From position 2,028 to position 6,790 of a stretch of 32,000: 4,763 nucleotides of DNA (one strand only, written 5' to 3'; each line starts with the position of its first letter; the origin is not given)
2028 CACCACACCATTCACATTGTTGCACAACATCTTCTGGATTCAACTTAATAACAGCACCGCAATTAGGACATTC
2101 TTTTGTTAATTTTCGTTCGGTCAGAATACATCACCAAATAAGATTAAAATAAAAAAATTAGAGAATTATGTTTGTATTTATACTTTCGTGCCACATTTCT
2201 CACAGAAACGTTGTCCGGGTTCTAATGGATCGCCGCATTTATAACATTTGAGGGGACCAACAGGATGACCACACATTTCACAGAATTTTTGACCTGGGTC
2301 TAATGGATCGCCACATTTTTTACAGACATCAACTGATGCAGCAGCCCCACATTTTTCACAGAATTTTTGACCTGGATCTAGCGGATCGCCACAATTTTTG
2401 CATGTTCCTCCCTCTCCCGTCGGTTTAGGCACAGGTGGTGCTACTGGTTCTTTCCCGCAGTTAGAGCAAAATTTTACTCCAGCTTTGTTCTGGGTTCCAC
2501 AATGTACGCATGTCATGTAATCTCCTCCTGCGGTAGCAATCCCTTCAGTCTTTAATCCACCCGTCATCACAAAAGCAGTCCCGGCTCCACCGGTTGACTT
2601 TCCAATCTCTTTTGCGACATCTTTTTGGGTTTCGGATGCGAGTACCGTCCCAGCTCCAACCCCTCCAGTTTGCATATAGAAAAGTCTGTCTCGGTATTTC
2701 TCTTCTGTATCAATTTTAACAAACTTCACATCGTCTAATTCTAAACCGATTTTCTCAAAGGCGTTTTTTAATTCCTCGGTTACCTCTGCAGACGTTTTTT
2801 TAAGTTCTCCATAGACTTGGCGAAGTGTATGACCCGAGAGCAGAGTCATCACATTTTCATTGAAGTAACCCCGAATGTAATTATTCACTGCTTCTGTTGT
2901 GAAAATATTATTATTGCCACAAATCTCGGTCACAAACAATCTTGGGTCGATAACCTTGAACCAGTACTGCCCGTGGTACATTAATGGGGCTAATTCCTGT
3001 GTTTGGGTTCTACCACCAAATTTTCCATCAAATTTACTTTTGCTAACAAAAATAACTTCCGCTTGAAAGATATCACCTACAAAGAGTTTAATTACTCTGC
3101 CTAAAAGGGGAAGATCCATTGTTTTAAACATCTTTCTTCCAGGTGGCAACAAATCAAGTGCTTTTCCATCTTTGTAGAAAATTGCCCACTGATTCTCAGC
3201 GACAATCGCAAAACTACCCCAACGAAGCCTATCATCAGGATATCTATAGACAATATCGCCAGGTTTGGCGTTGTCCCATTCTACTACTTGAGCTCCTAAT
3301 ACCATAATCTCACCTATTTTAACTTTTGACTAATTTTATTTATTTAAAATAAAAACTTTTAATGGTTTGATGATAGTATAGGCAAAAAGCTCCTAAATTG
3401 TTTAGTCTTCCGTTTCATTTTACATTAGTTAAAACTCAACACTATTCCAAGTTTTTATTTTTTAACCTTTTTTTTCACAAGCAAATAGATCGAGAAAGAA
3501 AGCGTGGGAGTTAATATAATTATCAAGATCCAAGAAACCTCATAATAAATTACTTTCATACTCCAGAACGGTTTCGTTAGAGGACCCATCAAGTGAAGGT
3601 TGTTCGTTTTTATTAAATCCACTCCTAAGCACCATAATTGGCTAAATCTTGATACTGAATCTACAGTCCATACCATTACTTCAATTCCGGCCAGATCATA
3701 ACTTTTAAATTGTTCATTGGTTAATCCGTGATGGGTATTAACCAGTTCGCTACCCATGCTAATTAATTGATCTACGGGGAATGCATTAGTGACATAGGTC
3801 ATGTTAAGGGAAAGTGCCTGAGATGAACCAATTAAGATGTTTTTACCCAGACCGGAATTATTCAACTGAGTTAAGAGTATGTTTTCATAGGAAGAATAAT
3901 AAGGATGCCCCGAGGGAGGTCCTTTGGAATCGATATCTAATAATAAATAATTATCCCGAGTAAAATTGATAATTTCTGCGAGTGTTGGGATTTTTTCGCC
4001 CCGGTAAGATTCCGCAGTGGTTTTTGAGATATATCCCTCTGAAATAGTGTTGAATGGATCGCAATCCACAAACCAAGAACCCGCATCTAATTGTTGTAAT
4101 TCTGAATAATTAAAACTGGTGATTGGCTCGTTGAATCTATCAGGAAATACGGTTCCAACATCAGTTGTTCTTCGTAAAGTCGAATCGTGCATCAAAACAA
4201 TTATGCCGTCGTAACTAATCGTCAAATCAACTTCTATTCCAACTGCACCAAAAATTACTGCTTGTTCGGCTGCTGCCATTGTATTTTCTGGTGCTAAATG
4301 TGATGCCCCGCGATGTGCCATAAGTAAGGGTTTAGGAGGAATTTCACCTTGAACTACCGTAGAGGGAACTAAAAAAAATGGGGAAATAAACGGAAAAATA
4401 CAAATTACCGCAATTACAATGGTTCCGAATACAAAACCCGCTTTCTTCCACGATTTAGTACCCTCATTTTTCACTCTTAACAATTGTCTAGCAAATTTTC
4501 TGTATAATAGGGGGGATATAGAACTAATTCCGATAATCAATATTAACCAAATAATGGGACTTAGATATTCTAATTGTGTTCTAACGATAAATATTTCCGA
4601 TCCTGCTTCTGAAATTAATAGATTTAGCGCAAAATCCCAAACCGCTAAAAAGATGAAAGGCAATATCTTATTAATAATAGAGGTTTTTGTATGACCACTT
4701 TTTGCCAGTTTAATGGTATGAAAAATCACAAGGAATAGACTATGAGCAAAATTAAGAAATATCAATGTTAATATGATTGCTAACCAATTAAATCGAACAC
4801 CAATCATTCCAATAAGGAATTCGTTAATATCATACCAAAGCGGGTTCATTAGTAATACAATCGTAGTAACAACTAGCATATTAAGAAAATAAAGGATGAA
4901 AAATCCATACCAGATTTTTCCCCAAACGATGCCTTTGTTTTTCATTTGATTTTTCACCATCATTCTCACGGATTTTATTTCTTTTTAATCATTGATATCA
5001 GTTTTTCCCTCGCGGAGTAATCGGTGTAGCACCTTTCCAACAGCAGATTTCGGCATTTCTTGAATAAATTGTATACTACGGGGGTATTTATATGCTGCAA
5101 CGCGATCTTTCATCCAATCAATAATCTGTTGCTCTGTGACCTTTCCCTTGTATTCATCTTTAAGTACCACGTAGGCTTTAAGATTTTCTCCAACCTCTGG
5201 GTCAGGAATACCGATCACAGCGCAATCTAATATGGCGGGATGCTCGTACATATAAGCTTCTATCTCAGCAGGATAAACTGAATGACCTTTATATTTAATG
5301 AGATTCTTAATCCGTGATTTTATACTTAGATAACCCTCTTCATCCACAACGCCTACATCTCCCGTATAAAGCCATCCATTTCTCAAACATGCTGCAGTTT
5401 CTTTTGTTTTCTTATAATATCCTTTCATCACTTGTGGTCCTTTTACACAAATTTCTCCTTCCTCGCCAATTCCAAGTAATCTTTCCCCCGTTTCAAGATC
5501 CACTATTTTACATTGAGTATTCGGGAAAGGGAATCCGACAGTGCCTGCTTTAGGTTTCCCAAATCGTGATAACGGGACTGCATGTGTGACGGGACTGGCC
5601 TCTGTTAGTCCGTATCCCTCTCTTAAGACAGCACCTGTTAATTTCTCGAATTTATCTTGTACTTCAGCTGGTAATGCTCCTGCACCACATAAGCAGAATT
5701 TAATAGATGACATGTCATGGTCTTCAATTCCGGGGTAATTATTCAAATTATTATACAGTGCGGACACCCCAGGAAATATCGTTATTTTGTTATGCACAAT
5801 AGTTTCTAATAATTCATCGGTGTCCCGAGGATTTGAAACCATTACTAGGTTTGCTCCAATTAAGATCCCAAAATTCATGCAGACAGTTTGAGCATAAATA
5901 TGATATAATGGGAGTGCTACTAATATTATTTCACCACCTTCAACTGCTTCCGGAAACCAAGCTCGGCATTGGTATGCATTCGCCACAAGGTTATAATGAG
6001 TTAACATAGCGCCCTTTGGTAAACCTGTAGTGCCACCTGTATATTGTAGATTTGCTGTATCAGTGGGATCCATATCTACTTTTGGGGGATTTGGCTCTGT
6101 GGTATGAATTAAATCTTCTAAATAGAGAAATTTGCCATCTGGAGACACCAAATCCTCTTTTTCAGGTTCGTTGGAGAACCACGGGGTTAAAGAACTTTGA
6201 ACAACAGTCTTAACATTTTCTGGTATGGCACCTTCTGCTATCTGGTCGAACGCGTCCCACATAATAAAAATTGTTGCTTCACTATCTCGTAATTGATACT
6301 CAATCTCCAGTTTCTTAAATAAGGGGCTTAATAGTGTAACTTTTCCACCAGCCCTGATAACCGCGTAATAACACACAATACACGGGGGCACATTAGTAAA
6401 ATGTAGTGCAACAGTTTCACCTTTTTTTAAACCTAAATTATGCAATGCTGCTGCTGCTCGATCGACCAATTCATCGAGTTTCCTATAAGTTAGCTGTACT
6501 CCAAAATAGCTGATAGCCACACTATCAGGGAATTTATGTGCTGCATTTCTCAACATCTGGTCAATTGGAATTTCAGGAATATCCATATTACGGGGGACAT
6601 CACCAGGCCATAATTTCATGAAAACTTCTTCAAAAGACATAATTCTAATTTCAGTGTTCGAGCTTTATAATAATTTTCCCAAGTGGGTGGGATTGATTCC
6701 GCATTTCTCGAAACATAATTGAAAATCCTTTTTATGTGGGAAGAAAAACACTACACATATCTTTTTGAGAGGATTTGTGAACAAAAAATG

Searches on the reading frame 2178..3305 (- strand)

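Call 13: search_protein_families(library=pfam, proteins=[window:2178-3305:-], max_evalue=0.001)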
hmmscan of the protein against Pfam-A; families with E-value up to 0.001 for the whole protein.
window:2178-3305:- (375 aa): 9 families
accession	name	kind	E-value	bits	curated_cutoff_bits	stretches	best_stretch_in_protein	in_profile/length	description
PF13240.11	Zn_Ribbon_1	-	2.9e-25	87.7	25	4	266-286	2-22/23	zinc-ribbon domain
PF12773.13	DZR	-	1.8e-21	76.4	27.3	2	328-372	1-45/45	Double zinc ribbon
PF13421.11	Band_7_1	-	7.4e-18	65.4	24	1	19-203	1-198/211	SPFH domain-Band 7 family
PF01145.31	Band_7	-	1.6e-16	61.3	23.6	1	34-208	2-155/176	SPFH domain / Band 7 family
PF13248.11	Zn_ribbon_3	-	4.3e-15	55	27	2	265-285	4-24/26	zinc-ribbon domain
PF17032.10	Zn_ribbon_15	-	3.5e-10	41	28.9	0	262-284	51-73/73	zinc-ribbon family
PF24460.1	DUF7575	-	1.5e-07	31.1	28.5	0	298-320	2-24/28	Domain of unknown function (DUF7575)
PF24463.1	DUF7577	-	2.5e-06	27.4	28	1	264-286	3-25/27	Domain of unknown function (DUF7577)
PF18912.6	DZR_2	-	1.3e-05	25.3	27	0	301-345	9-55/56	Double zinc ribbon domain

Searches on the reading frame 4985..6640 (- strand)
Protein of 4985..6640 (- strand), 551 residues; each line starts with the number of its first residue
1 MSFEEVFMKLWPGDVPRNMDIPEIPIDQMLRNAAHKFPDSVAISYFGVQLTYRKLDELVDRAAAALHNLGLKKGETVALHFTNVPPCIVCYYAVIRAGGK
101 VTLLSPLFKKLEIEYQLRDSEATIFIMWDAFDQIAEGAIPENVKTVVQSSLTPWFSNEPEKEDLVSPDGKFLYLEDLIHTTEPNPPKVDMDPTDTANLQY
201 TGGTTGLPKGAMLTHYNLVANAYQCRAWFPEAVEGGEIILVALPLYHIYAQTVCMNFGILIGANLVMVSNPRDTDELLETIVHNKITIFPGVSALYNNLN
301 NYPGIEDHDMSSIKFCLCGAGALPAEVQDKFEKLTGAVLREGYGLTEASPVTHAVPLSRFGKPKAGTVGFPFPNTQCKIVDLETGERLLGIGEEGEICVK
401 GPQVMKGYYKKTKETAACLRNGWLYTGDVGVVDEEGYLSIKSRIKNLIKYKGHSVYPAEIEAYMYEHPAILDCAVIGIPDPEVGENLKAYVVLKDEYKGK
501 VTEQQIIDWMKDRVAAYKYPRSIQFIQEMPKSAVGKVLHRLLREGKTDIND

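Call 13: search_protein_families(library=pfam, proteins=[window:4985-6640:-], max_evalue=0.001)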
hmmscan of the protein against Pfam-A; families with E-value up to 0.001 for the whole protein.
window:4985-6640:- (551 aa): 2 families
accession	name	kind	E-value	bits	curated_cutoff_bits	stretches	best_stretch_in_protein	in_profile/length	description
PF00501.34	AMP-binding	-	7.9e-96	321.6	29.9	1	31-409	2-384/384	AMP-binding enzyme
PF13193.12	AMP-binding_C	-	6.1e-20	72.4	24.5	1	459-536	1-76/76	AMP-binding enzyme C-terminal domain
